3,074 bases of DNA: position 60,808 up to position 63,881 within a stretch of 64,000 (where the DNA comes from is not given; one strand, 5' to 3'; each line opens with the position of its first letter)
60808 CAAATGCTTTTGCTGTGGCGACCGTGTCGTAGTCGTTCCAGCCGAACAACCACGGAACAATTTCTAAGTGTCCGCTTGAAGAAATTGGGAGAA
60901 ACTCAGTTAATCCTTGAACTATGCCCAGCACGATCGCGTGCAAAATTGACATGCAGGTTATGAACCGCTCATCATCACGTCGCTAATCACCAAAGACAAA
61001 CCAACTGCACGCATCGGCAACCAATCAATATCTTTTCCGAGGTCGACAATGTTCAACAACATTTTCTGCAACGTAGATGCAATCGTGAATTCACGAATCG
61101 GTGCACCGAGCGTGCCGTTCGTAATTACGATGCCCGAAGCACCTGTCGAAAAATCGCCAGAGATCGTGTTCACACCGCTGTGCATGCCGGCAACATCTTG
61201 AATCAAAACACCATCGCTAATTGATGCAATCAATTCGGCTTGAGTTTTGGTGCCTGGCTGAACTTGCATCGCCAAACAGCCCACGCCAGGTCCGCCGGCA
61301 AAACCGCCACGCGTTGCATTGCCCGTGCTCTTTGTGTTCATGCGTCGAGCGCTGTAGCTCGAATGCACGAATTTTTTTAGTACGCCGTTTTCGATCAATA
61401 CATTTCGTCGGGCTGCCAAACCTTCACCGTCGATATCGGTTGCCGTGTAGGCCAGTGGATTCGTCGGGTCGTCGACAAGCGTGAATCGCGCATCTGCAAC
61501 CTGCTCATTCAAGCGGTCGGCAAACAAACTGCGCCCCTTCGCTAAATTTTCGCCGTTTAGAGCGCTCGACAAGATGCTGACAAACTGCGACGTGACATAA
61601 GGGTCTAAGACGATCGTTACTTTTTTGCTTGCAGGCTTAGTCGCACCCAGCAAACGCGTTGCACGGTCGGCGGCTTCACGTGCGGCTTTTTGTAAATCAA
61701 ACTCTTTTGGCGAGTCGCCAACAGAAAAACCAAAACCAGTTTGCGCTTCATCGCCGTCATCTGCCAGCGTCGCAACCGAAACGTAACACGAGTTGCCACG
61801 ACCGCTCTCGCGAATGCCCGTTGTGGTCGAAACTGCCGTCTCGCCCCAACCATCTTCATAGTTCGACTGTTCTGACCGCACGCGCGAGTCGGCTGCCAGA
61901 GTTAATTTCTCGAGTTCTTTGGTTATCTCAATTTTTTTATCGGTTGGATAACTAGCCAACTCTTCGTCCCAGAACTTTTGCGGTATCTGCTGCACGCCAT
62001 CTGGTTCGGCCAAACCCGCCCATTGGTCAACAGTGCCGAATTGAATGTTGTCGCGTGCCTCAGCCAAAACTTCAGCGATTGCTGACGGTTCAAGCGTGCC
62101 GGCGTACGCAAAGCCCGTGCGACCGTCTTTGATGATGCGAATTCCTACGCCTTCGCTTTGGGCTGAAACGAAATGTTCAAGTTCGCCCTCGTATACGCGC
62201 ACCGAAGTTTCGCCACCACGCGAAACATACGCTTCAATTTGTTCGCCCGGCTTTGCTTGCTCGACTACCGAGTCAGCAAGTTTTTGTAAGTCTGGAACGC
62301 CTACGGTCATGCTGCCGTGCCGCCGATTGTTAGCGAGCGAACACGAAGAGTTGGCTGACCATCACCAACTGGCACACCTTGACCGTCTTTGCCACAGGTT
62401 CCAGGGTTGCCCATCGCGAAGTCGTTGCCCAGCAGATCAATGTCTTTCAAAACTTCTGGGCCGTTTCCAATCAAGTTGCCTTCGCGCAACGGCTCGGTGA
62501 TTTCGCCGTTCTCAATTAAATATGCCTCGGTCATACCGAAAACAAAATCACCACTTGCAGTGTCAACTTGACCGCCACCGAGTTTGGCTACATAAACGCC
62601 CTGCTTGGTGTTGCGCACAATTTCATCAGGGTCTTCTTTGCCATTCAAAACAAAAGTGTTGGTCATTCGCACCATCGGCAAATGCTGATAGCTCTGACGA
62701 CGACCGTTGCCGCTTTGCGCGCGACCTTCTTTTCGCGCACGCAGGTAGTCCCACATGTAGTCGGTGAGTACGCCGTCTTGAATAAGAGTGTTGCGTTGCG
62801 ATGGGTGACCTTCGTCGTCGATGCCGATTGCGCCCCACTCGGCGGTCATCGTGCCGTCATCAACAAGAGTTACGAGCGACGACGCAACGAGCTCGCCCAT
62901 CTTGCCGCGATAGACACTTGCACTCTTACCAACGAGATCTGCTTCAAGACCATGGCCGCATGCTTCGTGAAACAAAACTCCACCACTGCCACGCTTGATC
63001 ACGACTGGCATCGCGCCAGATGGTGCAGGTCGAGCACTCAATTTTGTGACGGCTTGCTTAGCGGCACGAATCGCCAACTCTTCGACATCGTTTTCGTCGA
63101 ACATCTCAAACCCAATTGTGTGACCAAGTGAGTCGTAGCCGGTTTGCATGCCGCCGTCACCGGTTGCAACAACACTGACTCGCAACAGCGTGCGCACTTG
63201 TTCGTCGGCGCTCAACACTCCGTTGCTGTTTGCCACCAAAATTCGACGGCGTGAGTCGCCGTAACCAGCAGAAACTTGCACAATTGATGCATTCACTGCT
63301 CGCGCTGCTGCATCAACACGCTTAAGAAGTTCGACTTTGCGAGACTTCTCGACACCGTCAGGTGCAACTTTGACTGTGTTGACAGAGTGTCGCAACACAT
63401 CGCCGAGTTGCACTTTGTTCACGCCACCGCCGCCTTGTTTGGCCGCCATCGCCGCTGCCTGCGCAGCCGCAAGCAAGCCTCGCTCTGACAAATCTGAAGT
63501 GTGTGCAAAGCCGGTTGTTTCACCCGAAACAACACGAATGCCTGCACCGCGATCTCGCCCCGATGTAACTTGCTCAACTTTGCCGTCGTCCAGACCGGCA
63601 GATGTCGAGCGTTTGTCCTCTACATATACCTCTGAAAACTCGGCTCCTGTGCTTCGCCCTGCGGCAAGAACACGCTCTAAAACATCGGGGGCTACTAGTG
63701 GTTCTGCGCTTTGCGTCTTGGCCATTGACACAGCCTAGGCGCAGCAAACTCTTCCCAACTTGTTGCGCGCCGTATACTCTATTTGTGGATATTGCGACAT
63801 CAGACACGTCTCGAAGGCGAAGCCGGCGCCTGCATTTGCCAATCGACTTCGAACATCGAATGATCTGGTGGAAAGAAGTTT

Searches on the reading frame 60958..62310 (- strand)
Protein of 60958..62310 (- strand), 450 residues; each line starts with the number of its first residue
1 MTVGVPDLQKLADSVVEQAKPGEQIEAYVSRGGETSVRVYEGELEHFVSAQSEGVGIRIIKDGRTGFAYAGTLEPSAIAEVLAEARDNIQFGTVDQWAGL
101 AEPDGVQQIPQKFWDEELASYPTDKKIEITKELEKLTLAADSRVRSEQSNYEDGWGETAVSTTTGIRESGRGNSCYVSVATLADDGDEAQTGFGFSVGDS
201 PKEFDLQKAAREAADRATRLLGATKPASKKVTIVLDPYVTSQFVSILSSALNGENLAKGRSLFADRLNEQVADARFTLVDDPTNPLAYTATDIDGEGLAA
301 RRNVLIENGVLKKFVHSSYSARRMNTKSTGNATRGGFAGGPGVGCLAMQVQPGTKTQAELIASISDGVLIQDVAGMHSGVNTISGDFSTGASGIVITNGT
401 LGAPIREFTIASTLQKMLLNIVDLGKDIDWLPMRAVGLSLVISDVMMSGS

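Call 42: search_protein_families(library=pfam, proteins=[window:60958-62310:-], max_evalue=0.0001)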
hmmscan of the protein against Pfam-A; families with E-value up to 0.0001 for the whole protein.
window:60958-62310:- (450 aa): 3 families
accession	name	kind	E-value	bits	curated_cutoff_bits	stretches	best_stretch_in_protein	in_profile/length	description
PF19289.4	PmbA_TldD_3rd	-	8.9e-65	218.4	22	1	228-449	1-220/220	PmbA/TldA metallopeptidase C-terminal domain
PF19290.4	PmbA_TldD_2nd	-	3.2e-15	57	20.9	1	117-221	2-109/109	PmbA/TldA metallopeptidase central domain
PF01523.21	PmbA_TldD_1st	-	5.3e-14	52.5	20.9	1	26-88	2-64/65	PmbA/TldA metallopeptidase domain 1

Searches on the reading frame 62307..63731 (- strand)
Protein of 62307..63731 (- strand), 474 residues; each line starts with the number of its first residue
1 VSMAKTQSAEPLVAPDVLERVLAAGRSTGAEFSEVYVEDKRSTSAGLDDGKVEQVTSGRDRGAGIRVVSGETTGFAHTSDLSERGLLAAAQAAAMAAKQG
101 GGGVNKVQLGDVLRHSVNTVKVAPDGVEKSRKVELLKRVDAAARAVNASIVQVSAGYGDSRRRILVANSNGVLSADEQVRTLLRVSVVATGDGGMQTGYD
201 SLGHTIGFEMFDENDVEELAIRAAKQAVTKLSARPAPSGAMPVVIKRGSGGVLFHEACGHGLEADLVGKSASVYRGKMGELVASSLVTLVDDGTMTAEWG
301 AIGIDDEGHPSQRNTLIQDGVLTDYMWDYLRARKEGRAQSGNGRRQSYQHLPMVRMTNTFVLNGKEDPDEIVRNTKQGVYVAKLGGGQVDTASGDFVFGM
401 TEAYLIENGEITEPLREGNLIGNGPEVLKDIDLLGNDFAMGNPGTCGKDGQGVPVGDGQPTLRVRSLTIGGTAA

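Call 42: search_protein_families(library=pfam, proteins=[window:62307-63731:-], max_evalue=0.0001)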
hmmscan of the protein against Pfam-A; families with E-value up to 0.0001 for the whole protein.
window:62307-63731:- (474 aa): 3 families
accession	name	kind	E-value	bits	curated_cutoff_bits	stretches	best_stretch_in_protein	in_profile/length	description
PF19289.4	PmbA_TldD_3rd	-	2.5e-66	223.4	22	1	238-471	1-220/220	PmbA/TldA metallopeptidase C-terminal domain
PF19290.4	PmbA_TldD_2nd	-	3.8e-21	76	20.9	1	124-231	3-109/109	PmbA/TldA metallopeptidase central domain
PF01523.21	PmbA_TldD_1st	-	8.1e-18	64.8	20.9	1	34-96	2-64/65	PmbA/TldA metallopeptidase domain 1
